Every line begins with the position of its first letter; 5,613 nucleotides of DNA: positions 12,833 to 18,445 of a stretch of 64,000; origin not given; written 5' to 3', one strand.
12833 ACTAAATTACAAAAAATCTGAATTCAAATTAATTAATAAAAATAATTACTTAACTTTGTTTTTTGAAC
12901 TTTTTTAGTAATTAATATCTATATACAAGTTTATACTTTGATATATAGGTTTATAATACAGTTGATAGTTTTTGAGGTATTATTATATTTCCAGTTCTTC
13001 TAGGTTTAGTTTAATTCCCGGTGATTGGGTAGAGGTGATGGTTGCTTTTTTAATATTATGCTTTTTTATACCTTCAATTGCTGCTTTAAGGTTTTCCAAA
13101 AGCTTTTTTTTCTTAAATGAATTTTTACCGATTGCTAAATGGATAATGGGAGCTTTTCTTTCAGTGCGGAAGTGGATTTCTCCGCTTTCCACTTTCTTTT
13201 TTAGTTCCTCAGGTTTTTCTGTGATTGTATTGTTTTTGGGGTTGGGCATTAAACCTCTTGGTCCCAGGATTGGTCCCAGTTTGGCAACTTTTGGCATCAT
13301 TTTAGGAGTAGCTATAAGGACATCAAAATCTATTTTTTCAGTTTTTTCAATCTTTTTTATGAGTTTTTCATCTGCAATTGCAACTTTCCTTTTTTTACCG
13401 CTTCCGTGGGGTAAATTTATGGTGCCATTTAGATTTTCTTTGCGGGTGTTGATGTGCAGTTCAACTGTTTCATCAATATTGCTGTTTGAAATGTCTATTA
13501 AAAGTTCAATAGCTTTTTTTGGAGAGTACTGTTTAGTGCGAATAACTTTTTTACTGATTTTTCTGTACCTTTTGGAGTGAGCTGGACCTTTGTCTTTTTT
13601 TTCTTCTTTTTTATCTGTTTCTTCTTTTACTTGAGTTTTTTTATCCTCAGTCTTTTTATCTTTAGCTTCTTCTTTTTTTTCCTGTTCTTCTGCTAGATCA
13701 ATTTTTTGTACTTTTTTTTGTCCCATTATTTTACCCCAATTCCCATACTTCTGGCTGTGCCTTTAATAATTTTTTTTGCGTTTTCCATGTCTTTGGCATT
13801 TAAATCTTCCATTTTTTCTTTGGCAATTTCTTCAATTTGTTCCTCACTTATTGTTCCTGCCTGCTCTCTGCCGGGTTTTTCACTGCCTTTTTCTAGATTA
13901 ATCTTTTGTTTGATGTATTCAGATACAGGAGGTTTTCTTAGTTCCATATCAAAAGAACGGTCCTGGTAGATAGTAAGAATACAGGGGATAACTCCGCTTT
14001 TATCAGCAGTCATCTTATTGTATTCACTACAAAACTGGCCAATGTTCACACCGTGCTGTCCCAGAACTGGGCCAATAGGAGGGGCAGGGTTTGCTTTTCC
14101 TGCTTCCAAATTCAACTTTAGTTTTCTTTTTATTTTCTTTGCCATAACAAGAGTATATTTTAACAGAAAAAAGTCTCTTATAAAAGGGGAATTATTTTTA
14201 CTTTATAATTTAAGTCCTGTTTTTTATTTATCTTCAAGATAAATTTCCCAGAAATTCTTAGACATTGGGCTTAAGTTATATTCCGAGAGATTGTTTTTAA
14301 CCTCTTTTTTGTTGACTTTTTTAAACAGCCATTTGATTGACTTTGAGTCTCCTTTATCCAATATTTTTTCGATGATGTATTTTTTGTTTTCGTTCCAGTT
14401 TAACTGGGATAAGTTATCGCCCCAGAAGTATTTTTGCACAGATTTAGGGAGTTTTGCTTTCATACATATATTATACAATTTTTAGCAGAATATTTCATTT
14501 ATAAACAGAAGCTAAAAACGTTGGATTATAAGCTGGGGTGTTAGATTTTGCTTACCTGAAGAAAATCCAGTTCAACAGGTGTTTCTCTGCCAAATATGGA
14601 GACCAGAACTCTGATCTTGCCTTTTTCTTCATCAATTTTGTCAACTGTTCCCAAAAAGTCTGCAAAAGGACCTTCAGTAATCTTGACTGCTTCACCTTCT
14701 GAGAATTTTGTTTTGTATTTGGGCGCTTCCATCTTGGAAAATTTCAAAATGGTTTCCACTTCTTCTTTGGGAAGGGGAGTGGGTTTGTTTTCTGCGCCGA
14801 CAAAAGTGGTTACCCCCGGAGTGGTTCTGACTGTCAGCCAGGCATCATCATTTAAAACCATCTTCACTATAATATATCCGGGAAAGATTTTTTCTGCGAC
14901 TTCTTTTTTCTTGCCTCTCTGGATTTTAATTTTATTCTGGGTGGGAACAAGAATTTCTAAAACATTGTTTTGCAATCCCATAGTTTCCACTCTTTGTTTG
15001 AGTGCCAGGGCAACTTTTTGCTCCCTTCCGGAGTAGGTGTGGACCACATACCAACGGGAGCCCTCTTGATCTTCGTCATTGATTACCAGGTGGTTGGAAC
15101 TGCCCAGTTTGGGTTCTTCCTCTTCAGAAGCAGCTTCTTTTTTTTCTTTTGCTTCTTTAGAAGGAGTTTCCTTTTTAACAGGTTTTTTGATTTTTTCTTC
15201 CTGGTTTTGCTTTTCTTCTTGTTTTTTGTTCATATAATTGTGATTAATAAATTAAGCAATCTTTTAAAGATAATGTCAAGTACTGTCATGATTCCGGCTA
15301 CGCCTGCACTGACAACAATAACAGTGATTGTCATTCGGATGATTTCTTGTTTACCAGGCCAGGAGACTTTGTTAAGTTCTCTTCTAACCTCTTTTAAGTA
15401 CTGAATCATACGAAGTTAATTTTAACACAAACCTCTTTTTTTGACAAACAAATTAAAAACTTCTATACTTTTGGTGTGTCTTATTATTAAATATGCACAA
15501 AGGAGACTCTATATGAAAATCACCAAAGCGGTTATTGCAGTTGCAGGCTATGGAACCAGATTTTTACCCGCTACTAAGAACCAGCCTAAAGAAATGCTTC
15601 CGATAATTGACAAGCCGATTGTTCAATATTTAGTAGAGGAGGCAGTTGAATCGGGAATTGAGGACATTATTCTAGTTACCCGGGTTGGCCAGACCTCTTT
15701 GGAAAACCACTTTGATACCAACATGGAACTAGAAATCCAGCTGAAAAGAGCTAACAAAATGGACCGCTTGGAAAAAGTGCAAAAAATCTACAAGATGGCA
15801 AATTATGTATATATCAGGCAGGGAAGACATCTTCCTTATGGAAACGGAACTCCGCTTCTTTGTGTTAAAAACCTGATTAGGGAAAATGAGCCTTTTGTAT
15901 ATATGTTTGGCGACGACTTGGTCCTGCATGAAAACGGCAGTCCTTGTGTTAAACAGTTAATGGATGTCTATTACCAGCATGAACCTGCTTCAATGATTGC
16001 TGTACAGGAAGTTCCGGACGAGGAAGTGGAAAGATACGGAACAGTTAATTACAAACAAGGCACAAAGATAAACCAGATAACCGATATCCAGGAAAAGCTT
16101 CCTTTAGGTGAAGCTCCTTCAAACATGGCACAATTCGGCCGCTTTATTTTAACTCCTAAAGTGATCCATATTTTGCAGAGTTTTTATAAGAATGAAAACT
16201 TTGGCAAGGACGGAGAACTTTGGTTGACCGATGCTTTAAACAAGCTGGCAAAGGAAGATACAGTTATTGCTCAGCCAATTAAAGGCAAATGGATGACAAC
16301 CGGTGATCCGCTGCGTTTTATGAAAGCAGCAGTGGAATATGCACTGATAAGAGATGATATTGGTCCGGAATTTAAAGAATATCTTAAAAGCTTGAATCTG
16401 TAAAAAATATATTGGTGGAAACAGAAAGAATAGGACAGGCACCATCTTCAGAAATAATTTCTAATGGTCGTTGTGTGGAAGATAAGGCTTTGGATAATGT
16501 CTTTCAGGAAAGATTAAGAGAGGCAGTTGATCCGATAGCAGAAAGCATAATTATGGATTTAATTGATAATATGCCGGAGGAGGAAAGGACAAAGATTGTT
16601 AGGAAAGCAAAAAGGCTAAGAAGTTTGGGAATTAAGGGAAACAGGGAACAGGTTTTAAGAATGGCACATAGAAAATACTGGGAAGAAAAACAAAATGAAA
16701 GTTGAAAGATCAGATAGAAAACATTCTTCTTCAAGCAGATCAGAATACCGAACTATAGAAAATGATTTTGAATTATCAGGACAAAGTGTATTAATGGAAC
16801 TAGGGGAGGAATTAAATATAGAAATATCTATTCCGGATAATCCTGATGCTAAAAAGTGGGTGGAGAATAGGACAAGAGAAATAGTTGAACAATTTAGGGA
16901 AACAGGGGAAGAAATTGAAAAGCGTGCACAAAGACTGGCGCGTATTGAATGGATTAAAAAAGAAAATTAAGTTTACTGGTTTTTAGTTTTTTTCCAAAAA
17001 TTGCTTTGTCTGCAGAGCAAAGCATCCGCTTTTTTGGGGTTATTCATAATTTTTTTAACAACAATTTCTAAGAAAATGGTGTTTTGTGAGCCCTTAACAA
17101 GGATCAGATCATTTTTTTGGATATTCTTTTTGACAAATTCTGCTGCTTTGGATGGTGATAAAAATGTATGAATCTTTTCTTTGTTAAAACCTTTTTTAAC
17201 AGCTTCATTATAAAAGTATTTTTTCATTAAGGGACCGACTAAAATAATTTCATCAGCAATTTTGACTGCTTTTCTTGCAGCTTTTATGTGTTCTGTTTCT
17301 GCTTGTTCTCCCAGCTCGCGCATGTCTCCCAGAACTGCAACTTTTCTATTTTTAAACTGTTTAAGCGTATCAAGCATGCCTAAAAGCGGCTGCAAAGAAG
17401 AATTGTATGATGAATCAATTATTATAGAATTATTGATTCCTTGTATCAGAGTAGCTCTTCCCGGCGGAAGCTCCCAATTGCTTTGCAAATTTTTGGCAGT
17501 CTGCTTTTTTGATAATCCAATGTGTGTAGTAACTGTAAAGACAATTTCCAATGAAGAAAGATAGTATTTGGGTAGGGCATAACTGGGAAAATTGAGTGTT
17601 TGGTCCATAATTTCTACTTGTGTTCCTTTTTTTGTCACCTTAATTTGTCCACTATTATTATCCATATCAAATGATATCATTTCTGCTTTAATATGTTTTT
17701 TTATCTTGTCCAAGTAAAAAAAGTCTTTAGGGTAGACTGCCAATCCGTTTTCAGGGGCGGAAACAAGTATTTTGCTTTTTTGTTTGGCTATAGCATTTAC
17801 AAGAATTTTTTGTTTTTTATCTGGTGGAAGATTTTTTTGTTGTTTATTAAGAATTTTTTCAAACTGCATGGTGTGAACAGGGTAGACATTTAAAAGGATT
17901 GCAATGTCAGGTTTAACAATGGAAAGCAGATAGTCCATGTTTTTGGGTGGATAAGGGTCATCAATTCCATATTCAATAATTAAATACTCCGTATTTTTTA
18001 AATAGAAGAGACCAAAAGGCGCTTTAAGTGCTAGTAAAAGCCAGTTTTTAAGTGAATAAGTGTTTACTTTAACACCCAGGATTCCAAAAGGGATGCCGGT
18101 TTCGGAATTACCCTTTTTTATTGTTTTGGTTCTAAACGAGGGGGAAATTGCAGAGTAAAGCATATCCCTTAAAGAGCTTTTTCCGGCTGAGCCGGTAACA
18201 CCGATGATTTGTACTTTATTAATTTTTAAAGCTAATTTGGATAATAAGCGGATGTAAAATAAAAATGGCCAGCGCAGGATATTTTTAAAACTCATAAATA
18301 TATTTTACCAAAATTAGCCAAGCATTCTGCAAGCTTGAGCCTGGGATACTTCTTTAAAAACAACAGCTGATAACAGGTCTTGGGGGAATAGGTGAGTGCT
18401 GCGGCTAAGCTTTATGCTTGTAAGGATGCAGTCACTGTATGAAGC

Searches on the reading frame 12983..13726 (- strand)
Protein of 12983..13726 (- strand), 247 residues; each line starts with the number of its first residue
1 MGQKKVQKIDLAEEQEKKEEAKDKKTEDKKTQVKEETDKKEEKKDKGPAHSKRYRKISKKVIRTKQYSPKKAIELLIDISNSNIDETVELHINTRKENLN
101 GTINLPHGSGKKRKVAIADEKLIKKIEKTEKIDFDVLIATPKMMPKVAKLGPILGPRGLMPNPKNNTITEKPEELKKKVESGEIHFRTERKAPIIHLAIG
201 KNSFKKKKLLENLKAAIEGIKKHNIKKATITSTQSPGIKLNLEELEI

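Call 8: search_protein_families(library=pfam, proteins=[window:12983-13726:-], max_evalue=0.001)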
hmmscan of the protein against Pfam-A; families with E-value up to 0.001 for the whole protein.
window:12983-13726:- (247 aa): 1 family
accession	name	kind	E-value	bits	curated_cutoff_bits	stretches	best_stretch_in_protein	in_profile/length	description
PF00687.26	Ribosomal_L1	-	4.1e-30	105.3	32.2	1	117-236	68-198/198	Ribosomal protein L1p/L10e family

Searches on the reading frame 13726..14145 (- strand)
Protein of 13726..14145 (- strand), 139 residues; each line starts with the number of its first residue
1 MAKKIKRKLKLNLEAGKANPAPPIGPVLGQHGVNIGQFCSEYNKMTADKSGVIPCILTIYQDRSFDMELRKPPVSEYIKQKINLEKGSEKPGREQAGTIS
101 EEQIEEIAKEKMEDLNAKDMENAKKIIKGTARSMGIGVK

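Call 8: search_protein_families(library=pfam, proteins=[window:13726-14145:-], max_evalue=0.001)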
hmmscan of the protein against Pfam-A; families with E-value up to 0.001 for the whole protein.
window:13726-14145:- (139 aa): 2 families
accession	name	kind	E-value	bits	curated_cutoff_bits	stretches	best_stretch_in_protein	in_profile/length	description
PF00298.24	Ribosomal_L11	-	1.3e-24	86.8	21.4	1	71-138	2-69/69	Ribosomal protein L11, RNA binding domain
PF03946.19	Ribosomal_L11_N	-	4.3e-24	84.5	32.9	1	9-65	1-58/58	Ribosomal protein L11, N-terminal domain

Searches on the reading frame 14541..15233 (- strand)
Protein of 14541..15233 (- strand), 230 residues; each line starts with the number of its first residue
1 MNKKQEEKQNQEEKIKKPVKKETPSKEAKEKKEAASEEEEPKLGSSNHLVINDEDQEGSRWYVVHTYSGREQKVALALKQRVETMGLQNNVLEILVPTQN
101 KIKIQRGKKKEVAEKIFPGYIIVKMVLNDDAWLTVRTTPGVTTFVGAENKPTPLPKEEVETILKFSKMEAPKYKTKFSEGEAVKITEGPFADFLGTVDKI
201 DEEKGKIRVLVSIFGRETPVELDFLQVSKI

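Call 8: search_protein_families(library=pfam, proteins=[window:14541-15233:-], max_evalue=0.001)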
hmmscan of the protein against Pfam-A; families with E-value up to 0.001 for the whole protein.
window:14541-15233:- (230 aa): 2 families
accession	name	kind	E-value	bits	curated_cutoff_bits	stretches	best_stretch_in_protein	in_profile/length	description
PF02357.24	NusG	-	4.6e-29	101.2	22.2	1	60-162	2-92/93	Transcription termination factor nusG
PF00467.35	KOW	-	9.2e-07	28.9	22.3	1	180-209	2-27/32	KOW motif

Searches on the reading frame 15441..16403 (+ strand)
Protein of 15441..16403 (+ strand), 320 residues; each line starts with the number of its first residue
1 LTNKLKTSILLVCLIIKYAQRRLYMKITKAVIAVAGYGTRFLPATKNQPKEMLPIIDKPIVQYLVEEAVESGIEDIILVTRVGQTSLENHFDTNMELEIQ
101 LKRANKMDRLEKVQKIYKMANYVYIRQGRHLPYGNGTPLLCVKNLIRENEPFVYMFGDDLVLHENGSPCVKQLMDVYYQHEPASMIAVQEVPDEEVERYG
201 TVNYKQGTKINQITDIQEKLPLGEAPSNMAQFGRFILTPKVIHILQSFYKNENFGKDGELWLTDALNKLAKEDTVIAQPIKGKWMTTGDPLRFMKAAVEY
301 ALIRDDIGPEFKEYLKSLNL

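Call 8: search_protein_families(library=pfam, proteins=[window:15441-16403:+], max_evalue=0.001)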
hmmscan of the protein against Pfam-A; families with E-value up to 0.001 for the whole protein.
window:15441-16403:+ (320 aa): 1 family
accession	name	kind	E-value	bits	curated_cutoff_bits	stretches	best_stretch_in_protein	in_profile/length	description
PF00483.29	NTP_transferase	-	4.9e-26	92.2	21.2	1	29-300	1-242/245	Nucleotidyl transferase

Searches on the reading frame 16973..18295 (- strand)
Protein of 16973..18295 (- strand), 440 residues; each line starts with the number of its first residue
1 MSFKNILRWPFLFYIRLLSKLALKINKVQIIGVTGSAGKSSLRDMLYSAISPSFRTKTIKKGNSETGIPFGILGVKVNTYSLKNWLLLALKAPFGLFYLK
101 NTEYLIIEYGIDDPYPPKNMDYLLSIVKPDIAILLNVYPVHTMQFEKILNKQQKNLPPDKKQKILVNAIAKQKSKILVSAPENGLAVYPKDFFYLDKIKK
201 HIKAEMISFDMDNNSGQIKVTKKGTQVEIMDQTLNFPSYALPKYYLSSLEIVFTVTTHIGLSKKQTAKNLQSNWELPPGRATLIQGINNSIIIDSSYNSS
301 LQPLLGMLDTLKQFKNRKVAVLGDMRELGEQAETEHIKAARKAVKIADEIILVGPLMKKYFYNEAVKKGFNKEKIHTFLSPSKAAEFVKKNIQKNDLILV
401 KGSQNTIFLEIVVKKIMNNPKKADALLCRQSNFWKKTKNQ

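Call 5: search_protein_families(library=pfam, proteins=[window:16973-18295:-], max_evalue=0.01)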
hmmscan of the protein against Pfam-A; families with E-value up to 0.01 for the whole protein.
window:16973-18295:- (440 aa): 2 families
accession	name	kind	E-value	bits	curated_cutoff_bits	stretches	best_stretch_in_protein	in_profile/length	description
PF02875.26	Mur_ligase_C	-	1.1e-14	55.8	28.4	1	279-403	1-126/127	Mur ligase, glutamate ligase domain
PF08245.18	Mur_ligase_M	-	1.9e-10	41.5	24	1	33-147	1-98/200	Mur ligase middle domain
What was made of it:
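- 16973..18295 (-): Mur ligase, the conserved backbone partner of the PMT_2 gene on the other side. Pfam (call 5).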
